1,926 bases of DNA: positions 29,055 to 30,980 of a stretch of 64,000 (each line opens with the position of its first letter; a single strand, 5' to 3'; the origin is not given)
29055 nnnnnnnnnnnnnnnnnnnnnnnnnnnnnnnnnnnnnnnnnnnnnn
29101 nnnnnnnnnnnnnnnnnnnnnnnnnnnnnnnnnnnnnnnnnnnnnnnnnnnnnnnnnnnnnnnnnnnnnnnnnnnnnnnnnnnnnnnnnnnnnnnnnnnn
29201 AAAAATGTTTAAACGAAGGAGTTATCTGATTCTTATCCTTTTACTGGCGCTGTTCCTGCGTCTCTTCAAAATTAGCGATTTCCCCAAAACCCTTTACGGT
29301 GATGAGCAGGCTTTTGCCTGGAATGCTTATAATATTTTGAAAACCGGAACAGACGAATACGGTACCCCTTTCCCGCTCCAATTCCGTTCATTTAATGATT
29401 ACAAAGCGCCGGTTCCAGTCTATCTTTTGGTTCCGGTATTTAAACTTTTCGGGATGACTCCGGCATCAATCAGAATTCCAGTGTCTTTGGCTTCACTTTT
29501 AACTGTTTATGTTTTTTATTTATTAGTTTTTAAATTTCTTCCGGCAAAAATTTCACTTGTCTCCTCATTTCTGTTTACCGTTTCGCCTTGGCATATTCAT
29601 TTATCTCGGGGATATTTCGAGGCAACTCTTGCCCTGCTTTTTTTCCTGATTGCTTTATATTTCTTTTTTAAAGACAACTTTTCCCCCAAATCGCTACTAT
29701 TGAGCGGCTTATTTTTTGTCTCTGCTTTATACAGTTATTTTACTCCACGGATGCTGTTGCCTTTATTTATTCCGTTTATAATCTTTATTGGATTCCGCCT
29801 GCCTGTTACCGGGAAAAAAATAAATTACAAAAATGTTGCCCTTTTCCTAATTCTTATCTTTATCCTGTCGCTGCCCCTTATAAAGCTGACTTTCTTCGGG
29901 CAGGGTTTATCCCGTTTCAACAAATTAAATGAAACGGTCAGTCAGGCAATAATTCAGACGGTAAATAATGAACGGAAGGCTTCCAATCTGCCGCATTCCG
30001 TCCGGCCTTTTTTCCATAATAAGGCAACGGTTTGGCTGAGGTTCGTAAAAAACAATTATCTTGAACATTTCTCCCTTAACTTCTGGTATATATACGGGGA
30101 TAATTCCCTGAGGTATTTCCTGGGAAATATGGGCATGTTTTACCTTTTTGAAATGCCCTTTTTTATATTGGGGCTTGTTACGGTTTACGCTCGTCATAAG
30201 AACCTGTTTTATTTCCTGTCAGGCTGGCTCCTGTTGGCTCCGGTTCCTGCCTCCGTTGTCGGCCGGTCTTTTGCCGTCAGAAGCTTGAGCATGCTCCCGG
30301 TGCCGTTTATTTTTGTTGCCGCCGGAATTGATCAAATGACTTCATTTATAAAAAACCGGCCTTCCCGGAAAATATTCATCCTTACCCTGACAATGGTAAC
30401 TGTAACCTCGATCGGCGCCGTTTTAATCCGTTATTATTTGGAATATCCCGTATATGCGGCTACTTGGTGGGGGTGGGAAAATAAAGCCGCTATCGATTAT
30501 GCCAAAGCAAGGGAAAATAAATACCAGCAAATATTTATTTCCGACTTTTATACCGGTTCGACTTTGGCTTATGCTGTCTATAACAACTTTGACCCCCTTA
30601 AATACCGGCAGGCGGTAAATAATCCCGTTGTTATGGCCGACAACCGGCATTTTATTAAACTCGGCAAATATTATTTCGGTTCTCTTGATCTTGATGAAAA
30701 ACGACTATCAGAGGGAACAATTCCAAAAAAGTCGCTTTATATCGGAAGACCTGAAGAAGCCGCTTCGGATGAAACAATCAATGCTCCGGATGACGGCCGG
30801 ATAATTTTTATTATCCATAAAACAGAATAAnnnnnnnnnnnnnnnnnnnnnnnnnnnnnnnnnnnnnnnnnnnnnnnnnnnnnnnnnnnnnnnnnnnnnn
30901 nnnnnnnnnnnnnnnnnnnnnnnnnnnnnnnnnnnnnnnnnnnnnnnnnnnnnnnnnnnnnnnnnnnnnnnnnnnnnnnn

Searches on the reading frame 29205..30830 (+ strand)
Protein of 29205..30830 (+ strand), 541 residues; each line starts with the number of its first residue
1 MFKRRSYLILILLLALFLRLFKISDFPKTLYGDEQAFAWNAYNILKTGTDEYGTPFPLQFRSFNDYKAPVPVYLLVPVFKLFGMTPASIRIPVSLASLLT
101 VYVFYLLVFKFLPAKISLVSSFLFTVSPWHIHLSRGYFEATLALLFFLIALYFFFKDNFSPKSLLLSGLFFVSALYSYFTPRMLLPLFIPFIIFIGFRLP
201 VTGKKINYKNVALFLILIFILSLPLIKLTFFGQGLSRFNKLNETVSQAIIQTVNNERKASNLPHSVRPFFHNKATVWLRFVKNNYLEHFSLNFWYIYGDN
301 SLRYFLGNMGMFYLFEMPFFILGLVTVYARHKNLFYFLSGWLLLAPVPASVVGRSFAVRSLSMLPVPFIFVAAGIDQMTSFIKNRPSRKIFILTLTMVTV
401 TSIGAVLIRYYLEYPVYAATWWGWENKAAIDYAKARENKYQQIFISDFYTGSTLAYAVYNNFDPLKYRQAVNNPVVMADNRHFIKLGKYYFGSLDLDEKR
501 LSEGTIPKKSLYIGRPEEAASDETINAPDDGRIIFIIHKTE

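Call 18: find_encoding_contigs(protein=window:29205-30830:+, flank=10000, max_places=1)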
Protein window:29205-30830:+ (541 aa): 9 contigs read that carry it; 1 place shown.
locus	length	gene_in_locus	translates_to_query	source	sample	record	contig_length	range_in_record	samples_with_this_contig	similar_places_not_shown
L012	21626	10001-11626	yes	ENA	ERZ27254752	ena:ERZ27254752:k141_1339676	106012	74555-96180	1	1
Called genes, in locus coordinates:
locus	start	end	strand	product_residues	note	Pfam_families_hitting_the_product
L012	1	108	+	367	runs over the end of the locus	PF00534:Glycos_transf_1, PF13692:Glyco_trans_1_4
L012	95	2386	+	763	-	PF09586:YfhO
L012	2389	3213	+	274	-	PF00535:Glycos_transf_2, PF10111:Glyco_tranf_2_2 (faint), PF13641:Glyco_tranf_2_3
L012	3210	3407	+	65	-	-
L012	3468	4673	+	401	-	PF00923:TAL_FSA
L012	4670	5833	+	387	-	PF00155:Aminotran_1_2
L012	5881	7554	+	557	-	PF13231:PMT_2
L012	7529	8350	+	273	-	-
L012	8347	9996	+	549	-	PF02366:PMT, PF13231:PMT_2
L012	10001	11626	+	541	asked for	PF13231:PMT_2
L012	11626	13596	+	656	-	-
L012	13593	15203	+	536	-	PF02366:PMT, PF13231:PMT_2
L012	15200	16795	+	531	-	PF13231:PMT_2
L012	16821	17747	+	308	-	PF01073:3Beta_HSD, PF01370:Epimerase, PF02719:Polysacc_synt_2, PF04321:RmlD_sub_bind, PF07993:NAD_binding_4 (faint), PF16363:GDP_Man_Dehyd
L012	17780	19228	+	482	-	PF00890:FAD_binding_2 (weak), PF01266:DAO (weak), PF01593:Amino_oxidase, PF12831:FAD_oxidored (faint), PF13450:NAD_binding_8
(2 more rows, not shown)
